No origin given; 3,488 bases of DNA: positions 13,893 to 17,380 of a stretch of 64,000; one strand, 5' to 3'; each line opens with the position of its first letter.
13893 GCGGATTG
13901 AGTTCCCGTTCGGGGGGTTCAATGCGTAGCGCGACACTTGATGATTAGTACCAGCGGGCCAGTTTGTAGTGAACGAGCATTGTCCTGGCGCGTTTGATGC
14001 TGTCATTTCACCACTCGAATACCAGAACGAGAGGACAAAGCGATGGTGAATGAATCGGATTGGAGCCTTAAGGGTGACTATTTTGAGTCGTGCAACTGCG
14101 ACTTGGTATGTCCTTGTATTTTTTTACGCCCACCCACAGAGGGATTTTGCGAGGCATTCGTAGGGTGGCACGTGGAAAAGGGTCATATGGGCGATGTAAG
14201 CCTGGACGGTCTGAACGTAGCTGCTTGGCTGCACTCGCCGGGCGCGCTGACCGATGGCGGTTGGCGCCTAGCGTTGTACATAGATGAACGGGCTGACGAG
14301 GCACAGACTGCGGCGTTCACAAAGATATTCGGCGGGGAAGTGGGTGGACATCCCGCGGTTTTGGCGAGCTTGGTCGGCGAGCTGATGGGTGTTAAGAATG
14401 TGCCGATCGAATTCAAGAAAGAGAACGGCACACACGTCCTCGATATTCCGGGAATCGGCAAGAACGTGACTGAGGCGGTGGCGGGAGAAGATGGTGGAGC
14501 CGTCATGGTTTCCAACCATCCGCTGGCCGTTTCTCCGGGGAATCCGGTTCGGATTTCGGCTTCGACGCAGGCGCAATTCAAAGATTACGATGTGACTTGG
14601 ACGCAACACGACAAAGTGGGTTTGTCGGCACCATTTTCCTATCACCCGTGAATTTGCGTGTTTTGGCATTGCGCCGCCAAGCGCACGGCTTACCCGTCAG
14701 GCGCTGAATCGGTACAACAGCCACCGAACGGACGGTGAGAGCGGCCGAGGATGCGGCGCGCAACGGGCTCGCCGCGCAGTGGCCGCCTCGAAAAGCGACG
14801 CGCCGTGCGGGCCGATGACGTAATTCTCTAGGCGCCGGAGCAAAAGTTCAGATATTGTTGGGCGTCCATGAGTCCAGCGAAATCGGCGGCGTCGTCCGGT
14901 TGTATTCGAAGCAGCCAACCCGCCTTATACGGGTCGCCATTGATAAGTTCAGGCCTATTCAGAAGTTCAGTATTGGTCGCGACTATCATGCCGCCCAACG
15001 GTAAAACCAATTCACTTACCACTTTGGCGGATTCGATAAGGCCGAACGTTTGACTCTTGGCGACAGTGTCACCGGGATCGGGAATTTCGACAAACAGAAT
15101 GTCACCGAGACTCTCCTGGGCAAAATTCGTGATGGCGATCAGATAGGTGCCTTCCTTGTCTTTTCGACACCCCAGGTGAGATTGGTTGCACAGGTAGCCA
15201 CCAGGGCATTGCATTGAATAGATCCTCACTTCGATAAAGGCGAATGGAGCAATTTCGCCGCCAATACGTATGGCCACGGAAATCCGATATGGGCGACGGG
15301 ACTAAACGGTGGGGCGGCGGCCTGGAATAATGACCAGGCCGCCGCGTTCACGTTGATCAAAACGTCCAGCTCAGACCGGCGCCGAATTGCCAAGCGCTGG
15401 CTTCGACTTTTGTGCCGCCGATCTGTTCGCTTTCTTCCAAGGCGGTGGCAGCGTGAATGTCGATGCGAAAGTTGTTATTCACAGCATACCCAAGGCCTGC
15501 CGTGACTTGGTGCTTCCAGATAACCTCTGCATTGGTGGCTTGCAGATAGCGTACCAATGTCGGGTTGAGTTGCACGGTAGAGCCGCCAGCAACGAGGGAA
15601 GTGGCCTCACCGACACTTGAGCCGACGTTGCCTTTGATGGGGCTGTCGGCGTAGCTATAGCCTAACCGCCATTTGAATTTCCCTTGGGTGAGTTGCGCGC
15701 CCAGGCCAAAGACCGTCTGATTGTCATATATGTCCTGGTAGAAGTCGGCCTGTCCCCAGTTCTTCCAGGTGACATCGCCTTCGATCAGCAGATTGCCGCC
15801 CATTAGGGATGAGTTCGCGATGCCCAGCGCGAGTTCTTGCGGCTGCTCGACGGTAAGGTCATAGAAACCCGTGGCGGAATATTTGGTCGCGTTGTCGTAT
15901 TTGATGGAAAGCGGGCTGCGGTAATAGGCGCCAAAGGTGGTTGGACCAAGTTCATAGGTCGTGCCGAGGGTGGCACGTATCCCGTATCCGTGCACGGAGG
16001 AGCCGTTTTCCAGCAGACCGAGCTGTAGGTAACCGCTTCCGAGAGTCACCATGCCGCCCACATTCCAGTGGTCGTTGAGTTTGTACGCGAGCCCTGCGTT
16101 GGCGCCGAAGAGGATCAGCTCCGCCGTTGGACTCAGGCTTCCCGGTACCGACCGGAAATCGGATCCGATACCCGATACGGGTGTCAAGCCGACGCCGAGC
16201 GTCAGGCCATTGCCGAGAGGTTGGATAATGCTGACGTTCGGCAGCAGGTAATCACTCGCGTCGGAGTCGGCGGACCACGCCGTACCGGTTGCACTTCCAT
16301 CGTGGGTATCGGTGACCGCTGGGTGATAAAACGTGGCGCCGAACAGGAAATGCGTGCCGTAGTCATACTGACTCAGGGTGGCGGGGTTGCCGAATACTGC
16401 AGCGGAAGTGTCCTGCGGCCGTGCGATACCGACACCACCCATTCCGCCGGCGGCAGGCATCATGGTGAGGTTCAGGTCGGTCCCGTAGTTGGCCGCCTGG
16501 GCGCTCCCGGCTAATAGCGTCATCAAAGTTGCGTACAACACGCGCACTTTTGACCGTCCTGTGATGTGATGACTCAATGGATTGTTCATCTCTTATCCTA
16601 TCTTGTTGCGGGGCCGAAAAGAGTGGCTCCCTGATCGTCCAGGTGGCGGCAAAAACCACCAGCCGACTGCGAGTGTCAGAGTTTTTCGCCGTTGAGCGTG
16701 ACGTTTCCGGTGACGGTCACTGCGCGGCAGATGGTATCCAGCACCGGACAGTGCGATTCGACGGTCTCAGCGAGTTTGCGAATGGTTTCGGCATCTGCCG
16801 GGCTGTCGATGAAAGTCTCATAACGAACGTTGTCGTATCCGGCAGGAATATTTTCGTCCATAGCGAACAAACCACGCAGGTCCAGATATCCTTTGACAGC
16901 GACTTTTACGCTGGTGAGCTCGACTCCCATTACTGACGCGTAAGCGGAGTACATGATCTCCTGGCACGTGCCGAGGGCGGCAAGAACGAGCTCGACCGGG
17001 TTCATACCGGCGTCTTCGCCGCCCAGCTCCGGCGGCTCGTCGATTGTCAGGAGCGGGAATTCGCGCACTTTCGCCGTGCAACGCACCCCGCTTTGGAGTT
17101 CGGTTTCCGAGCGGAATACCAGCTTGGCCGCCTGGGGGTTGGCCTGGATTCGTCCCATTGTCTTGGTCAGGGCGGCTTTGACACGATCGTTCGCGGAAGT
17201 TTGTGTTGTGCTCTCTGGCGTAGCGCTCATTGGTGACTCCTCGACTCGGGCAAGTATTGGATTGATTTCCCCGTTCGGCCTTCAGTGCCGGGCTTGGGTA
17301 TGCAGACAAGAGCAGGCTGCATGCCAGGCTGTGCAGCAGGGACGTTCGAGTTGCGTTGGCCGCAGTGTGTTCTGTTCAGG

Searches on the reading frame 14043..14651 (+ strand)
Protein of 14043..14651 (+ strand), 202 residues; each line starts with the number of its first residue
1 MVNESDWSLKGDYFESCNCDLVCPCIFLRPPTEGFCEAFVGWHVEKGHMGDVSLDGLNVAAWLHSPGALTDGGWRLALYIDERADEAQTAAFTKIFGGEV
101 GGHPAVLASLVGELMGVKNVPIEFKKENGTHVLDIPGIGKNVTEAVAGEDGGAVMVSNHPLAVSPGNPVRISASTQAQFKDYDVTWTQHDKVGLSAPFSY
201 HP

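Call 21: search_protein_families(library=pfam, proteins=[window:14043-14651:+], max_evalue=0.001)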
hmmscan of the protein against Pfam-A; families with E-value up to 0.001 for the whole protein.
window:14043-14651:+ (202 aa): 1 family
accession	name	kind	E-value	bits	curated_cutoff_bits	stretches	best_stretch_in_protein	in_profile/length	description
PF07040.16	DUF1326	-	7e-55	186.3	25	1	15-191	1-176/177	Protein of unknown function (DUF1326)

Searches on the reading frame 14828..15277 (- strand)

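Call 21: search_protein_families(library=pfam, proteins=[window:14828-15277:-], max_evalue=0.001)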
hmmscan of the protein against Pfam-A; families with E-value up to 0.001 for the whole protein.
window:14828-15277:- (149 aa): 1 family
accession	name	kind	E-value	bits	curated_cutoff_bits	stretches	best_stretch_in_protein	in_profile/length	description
PF01597.25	GCV_H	-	1.1e-32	112.9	22.2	1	37-146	10-119/122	Glycine cleavage H-protein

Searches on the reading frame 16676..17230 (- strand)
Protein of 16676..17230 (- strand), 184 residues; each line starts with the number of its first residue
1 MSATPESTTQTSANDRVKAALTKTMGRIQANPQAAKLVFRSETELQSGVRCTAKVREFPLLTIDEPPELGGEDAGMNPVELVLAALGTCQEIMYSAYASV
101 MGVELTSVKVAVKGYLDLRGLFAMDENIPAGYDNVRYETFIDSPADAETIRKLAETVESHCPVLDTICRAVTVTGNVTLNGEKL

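Call 21: search_protein_families(library=pfam, proteins=[window:16676-17230:-], max_evalue=0.001)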
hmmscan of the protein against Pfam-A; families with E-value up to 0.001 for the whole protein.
window:16676-17230:- (184 aa): 1 family
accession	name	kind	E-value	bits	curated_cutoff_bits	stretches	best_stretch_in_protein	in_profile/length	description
PF02566.24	OsmC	-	1.1e-18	67.9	27.5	1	71-174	1-98/100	OsmC-like protein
